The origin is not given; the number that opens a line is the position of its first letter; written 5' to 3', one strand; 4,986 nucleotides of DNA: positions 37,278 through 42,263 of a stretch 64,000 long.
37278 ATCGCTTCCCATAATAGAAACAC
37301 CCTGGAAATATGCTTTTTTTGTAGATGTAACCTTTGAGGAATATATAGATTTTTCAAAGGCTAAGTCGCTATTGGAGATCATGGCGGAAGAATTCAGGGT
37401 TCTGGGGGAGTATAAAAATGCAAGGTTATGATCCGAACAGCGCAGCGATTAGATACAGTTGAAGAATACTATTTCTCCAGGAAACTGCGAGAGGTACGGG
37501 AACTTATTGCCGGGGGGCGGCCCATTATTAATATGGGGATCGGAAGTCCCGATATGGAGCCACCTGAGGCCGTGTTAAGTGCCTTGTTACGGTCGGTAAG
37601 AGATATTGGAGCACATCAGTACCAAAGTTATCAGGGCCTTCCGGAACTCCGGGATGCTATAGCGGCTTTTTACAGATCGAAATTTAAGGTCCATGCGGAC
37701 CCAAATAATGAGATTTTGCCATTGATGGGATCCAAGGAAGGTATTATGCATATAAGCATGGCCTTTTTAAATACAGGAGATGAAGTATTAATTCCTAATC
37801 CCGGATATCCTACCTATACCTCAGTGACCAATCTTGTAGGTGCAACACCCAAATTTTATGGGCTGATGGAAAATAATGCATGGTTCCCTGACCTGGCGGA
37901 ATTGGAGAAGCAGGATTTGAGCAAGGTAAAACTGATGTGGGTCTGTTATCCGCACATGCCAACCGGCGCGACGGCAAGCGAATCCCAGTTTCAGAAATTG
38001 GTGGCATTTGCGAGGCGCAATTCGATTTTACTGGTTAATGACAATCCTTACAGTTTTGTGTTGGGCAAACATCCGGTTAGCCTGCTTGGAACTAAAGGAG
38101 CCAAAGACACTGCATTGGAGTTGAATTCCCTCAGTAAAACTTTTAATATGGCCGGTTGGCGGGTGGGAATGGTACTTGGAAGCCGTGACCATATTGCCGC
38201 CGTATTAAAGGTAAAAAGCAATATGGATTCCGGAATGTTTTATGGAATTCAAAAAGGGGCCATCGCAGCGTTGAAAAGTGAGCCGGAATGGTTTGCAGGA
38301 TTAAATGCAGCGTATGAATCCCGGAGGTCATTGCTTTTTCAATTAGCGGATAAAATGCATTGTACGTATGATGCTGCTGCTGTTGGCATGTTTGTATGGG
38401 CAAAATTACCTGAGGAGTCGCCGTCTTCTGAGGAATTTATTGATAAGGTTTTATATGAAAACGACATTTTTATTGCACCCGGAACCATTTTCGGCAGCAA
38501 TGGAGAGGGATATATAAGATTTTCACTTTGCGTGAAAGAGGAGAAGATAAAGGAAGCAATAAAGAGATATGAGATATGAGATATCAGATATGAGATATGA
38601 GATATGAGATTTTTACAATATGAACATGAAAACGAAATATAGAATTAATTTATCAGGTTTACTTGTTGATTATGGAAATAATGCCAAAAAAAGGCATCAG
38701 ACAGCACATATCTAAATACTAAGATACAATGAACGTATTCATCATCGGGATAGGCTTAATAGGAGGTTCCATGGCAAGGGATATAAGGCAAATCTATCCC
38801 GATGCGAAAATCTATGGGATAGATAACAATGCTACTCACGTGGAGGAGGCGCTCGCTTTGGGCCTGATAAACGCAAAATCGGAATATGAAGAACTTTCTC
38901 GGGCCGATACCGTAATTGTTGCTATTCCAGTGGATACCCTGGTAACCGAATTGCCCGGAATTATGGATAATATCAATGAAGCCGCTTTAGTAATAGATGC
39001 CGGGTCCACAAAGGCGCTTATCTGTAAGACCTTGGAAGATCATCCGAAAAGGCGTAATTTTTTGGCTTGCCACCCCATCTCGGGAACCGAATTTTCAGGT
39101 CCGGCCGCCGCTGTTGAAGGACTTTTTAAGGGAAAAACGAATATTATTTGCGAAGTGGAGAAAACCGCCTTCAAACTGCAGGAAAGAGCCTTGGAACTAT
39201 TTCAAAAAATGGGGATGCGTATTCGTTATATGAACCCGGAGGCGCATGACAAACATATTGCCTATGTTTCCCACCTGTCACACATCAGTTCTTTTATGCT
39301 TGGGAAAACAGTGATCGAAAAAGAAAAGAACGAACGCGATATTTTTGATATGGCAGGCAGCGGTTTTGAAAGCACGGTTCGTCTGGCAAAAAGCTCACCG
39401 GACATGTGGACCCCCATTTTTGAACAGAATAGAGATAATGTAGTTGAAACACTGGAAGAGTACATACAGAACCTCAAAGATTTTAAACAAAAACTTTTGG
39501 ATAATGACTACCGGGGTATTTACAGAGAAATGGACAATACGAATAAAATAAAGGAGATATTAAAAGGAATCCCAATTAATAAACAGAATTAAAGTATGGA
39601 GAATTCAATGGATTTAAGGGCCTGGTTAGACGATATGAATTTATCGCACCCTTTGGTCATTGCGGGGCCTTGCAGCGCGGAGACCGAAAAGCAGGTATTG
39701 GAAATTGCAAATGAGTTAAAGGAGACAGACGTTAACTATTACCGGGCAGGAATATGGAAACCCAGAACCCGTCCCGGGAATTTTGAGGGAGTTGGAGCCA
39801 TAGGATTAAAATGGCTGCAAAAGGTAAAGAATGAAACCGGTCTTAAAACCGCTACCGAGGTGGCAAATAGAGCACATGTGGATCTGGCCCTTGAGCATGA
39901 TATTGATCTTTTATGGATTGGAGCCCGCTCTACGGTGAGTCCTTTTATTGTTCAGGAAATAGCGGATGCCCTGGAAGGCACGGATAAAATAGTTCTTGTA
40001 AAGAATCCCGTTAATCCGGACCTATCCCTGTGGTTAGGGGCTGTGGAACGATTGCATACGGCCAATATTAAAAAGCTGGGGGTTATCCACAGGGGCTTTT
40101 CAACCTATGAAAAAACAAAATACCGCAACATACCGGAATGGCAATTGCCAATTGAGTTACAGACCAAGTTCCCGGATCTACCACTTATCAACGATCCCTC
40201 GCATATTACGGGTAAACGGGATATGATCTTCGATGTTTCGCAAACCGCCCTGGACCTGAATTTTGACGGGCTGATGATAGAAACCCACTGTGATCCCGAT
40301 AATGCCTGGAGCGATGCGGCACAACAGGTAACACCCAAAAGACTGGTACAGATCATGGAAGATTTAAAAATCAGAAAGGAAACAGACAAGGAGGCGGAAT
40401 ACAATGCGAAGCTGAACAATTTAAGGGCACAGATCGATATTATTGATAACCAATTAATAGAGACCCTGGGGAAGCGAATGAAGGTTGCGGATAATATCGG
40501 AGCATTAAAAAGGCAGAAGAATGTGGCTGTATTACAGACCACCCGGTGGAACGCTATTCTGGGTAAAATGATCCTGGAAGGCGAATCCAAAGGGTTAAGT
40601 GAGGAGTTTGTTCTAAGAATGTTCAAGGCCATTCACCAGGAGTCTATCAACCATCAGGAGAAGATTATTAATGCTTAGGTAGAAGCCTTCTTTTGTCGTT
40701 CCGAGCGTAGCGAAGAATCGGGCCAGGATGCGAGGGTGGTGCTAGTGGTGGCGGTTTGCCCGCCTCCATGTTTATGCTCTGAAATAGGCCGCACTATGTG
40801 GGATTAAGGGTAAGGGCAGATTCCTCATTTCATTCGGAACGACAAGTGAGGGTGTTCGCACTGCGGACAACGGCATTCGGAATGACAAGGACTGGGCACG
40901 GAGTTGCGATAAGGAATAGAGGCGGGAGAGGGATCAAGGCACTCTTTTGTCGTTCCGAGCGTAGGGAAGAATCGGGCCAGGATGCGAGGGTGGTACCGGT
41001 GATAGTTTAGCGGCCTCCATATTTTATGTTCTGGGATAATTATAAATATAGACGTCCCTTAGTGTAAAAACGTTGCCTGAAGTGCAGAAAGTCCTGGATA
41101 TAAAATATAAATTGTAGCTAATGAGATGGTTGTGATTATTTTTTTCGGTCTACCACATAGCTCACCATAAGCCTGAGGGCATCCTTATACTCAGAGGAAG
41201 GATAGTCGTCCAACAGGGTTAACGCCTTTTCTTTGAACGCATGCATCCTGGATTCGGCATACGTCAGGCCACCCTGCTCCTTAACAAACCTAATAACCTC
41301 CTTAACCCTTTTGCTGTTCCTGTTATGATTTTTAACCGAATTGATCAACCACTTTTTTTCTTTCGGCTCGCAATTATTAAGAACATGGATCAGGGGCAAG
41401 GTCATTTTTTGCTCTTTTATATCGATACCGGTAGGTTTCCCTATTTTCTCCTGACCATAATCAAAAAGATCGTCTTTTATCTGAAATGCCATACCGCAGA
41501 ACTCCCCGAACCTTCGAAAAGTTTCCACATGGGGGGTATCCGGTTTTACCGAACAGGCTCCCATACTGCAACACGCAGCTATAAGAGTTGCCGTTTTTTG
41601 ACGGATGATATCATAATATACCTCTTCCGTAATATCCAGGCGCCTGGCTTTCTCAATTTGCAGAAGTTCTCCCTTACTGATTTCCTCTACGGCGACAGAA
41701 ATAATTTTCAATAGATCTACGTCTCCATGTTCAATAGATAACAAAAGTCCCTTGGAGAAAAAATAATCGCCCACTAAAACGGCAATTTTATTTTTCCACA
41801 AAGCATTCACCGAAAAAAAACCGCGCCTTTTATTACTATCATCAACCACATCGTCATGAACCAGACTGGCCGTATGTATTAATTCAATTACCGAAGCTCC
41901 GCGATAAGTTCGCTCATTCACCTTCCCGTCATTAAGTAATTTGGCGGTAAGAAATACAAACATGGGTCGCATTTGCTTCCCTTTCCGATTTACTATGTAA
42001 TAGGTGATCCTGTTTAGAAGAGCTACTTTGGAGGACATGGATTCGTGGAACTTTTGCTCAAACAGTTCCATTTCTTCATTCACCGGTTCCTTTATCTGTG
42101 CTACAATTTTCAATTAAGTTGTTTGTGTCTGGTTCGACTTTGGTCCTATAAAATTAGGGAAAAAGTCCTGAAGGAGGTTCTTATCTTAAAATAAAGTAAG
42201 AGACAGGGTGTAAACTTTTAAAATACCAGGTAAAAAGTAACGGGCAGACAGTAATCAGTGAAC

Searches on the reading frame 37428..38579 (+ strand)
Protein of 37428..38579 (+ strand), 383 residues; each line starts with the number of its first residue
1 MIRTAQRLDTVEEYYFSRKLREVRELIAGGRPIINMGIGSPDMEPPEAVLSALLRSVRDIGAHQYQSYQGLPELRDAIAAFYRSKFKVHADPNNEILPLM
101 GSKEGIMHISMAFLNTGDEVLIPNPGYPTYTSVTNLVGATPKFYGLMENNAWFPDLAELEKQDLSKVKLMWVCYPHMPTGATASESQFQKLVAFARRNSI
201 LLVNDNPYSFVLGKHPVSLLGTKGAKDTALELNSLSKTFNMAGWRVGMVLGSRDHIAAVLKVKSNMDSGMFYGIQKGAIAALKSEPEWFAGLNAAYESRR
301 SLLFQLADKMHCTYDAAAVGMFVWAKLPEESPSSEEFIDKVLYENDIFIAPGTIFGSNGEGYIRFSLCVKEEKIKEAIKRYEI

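Call 6: search_protein_families(library=ncbifam, proteins=[window:37428-38579:+])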
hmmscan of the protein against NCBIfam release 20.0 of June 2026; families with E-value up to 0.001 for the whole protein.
window:37428-38579:+ (383 aa): 69 families (the best 25 are shown)
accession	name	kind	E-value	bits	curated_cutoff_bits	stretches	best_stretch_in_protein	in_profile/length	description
NF006756.0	PRK09276.1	subfamily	5.7e-119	397.5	507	1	2-381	2-382/387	LL-diaminopimelate aminotransferase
TIGR03540.1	DapC_direct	equivalog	3.2e-115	385.1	593.25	1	4-381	2-380/383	LL-diaminopimelate aminotransferase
NF005977.0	PRK08068.1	subfamily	2.6e-101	339.7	494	1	3-381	4-383/391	transaminase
NF005815.0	PRK07681.1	equivalog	1.9e-91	307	545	1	2-380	3-381/399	LL-diaminopimelate aminotransferase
NF004611.0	PRK05942.1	equivalog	3.7e-88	296.2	628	1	2-381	6-386/394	aspartate aminotransferase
NF005613.0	PRK07366.1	equivalog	2e-83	280.6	486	1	3-381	2-384/391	LL-diaminopimelate aminotransferase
NF006604.0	PRK09148.1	equivalog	4.4e-78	263.1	648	1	12-379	12-383/406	LL-diaminopimelate aminotransferase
NF006033.0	PRK08175.1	equivalog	7.5e-78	262.3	647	1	5-379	10-388/407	alanine transaminase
NF041364.1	GntC_guanitoxin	equivalog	1.3e-73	247.9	415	1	34-381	1-353/356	guanitoxin biosynthesis PLP-dependent (S)-gamma-hydroxy-L-arginine cyclodehydratase GntC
NF006387.0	PRK08636.1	equivalog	1.7e-72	244.7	675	1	28-379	30-392/403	LL-diaminopimelate aminotransferase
NF004937.0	PRK06290.1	equivalog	2.3e-63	214.3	585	1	32-348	45-367/410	LL-diaminopimelate aminotransferase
TIGR03537.1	DapC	equivalog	1.1e-59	202.2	453.6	1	34-382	3-348/350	succinyldiaminopimelate transaminase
NF006229.0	PRK08361.1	equivalog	1.3e-57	195.7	624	1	18-381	20-384/391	aspartate aminotransferase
NF005588.0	PRK07309.1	equivalog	2.3e-56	191.4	576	1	21-381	20-382/391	pyridoxal phosphate-dependent aminotransferase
NF005816.0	PRK07682.1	equivalog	1.4e-54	185.2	620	1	20-382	18-380/390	aminotransferase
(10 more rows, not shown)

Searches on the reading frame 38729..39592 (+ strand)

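Call 6: search_protein_families(library=ncbifam, proteins=[window:38729-39592:+])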
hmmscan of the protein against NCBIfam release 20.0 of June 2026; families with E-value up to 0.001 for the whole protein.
window:38729-39592:+ (287 aa): 26 families (the best 25 are shown)
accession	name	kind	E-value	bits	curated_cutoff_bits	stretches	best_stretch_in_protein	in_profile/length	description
NF006307.0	PRK08507.1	equivalog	1.5e-116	388.4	295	1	1-278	1-275/275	prephenate dehydrogenase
NF011381.1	PRK14806.1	equivalog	1.9e-52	178.5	902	1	2-270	5-276/733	bifunctional prephenate dehydrogenase/3-phosphoshikimate 1-carboxyvinyltransferase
NF005694.0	PRK07502.1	equivalog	1e-50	172.7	409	1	3-275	9-285/310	prephenate/arogenate dehydrogenase family protein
NF005107.0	PRK06545.1-5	equivalog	2.6e-50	171.4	414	1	2-278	4-284/367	prephenate dehydrogenase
NF005650.0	PRK07417.1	equivalog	2.1e-47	161.8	290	1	1-275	2-275/281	prephenate/arogenate dehydrogenase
NF005105.0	PRK06545.1-3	equivalog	5e-38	130.9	524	1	2-276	4-283/367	prephenate dehydrogenase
NF005111.0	PRK06545.2-3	equivalog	1.8e-36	125.9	344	1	3-268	16-277/371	prephenate dehydrogenase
NF005106.0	PRK06545.1-4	equivalog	8.1e-36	124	569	1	2-278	3-283/363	prephenate dehydrogenase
NF005108.0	PRK06545.1-6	equivalog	8.1e-32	110.5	327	1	2-260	12-268/321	prephenate dehydrogenase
NF005112.0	PRK06545.2-4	subfamily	2.3e-31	109.1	294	1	2-258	4-252/356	prephenate dehydrogenase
NF005109.0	PRK06545.2-1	equivalog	4.6e-28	98.4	397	1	4-254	5-247/361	prephenate dehydrogenase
NF005104.0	PRK06545.1-1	equivalog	1.7e-27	96.5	713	1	2-269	4-274/366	prephenate dehydrogenase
NF005113.0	PRK06545.2-5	equivalog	3.3e-21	75.7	497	2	150-256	173-276/378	prephenate dehydrogenase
NF005110.0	PRK06545.2-2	equivalog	1.3e-19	70.7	385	1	3-259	73-326/423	prephenate dehydrogenase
NF006409.0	PRK08655.1-3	equivalog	3.9e-18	66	310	1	6-270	7-262/290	prephenate dehydrogenase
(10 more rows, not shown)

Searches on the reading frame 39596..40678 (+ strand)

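Call 6: search_protein_families(library=ncbifam, proteins=[window:39596-40678:+])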
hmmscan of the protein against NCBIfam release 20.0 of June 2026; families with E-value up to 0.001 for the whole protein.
window:39596-40678:+ (360 aa): 26 families (the best 25 are shown)
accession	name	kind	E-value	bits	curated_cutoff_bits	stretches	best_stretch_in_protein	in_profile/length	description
NF009239.0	PRK12595.1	equivalog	7e-54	183.1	279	2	18-262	118-355/360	bifunctional 3-deoxy-7-phosphoheptulonate synthase/chorismate mutase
NF006421.0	PRK08673.1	subfamily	9e-53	179.7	335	1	18-262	94-331/338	3-deoxy-7-phosphoheptulonate synthase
TIGR01361.1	DAHP_synth_Bsub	equivalog_domain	4.3e-50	170.5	267.75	1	18-258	25-258/260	3-deoxy-7-phosphoheptulonate synthase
NF009933.0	PRK13396.1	subfamily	1.1e-39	136.5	486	1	19-263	101-340/352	3-deoxy-7-phosphoheptulonate synthase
NF041229.1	BagF_FevY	exception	1.1e-34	120.2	700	1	19-250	91-315/340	phospho-2-dehydro-3-deoxyheptonate aldolase BagF/FevY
TIGR01362.1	KDO8P_synth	equivalog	1.7e-18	66.7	314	2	205-259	197-251/258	3-deoxy-8-phosphooctulonate synthase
NF003543.0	PRK05198.1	equivalog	1.4e-17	63.6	242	1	18-259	17-266/273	3-deoxy-8-phosphooctulonate synthase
NF008400.0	PRK11199.1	equivalog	2.3e-11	43.2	273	1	271-355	3-87/374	bifunctional chorismate mutase/prephenate dehydrogenase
TIGR01803.1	CM-like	subfamily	4.8e-10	39.5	73.35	1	273-354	1-82/82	chorismate mutase family protein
TIGR01805.1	CM_mono_grmpos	equivalog_domain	1.5e-09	38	71.2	1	273-335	1-63/81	chorismate mutase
NF004925.0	PRK06285.1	equivalog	1.9e-09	37.5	77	1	268-359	4-95/99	chorismate mutase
NF005475.0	PRK07075.1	equivalog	2.6e-09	37.1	126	1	264-355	4-94/105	isochorismate lyase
NF006691.0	PRK09239.1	equivalog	2.8e-09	37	120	1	264-358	3-97/108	chorismate mutase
NF007910.0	PRK10622.1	equivalog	2.4e-08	33.3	577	1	271-358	5-92/386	bifunctional chorismate mutase/prephenate dehydratase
TIGR01808.1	CM_M_hiGC-arch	equivalog_domain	2.9e-08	33.7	52.15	1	273-342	2-71/74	chorismate mutase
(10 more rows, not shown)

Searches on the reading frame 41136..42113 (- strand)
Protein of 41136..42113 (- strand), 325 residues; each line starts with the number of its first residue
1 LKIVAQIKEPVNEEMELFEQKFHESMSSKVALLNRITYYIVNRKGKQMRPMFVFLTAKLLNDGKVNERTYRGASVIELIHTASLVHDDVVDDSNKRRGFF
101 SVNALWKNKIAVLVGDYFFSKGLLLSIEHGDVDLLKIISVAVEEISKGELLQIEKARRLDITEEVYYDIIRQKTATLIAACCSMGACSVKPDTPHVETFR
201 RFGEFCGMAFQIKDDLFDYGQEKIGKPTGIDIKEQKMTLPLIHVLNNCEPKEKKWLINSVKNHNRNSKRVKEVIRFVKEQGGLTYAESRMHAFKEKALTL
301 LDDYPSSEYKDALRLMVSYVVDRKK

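Call 6: search_protein_families(library=ncbifam, proteins=[window:41136-42113:-])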
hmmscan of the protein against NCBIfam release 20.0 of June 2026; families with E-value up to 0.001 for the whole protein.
window:41136-42113:- (325 aa): 16 families
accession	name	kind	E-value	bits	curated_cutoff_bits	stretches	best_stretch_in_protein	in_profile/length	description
TIGR02748.1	GerC3_HepT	equivalog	1.3e-65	221.6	456.55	1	7-324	5-318/319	heptaprenyl diphosphate synthase component II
NF040698.1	IdsA_Meth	equivalog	3.7e-63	213.7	468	1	14-324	10-327/328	short chain isoprenyl diphosphate synthase IdsA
NF008140.0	PRK10888.1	equivalog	3.2e-60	204.1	412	1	6-324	5-322/323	octaprenyl diphosphate synthase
TIGR02749.1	prenyl_cyano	equivalog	7.2e-56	189.5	383.2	1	5-323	4-320/322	solanesyl diphosphate synthase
NF045628.1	HxpDPsynlarge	equivalog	2.4e-55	187.8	500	1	12-319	2-305/311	hexaprenyl-diphosphate synthase large subunit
NF041003.1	GGPP_syn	equivalog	4.5e-53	180.4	500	1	9-325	4-326/326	geranylgeranyl diphosphate synthase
NF041169.1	f2_encap_cargo4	exception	7.9e-49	166.7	450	1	42-324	47-333/334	family 2 encapsulin nanocompartment cargo protein polyprenyl transferase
NF042417.1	NPPPS_Mycobact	equivalog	2.3e-48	165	600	1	7-324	18-334/335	nonaprenyl/(2E,6E)-farnesyl/geranylgeranyl diphosphat synthase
NF040789.2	gerfarn_diphsyn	equivalog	2.6e-35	122.2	560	1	29-324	30-344/345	geranylfarnesyl diphosphate synthase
NF045485.1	FPPsyn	subfamily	5.3e-34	117.7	275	1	13-277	3-283/288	farnesyl diphosphate synthase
NF045549.1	GGPPsyn_IdsB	equivalog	7.6e-33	114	475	1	43-310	63-334/346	geranylgeranyl diphosphate synthase IdsB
NF040627.1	GFPS_Meth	equivalog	1.6e-28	100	600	1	31-273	26-260/285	geranylfarnesyl diphosphate synthase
NF045685.1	GGPPSynCrtE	equivalog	1.3e-26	93.3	460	1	39-262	36-269/293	geranylgeranyl diphosphate synthase CrtE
NF042416.1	GFPPS_Mycobact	equivalog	2.3e-22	79.5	600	2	173-307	192-331/350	bifunctional (2E,6E)-farnesyl/geranyl diphosphate synthase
NF007877.0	PRK10581.1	equivalog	1.4e-17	63.8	321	1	43-259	42-270/299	(2E,6E)-farnesyl diphosphate synthase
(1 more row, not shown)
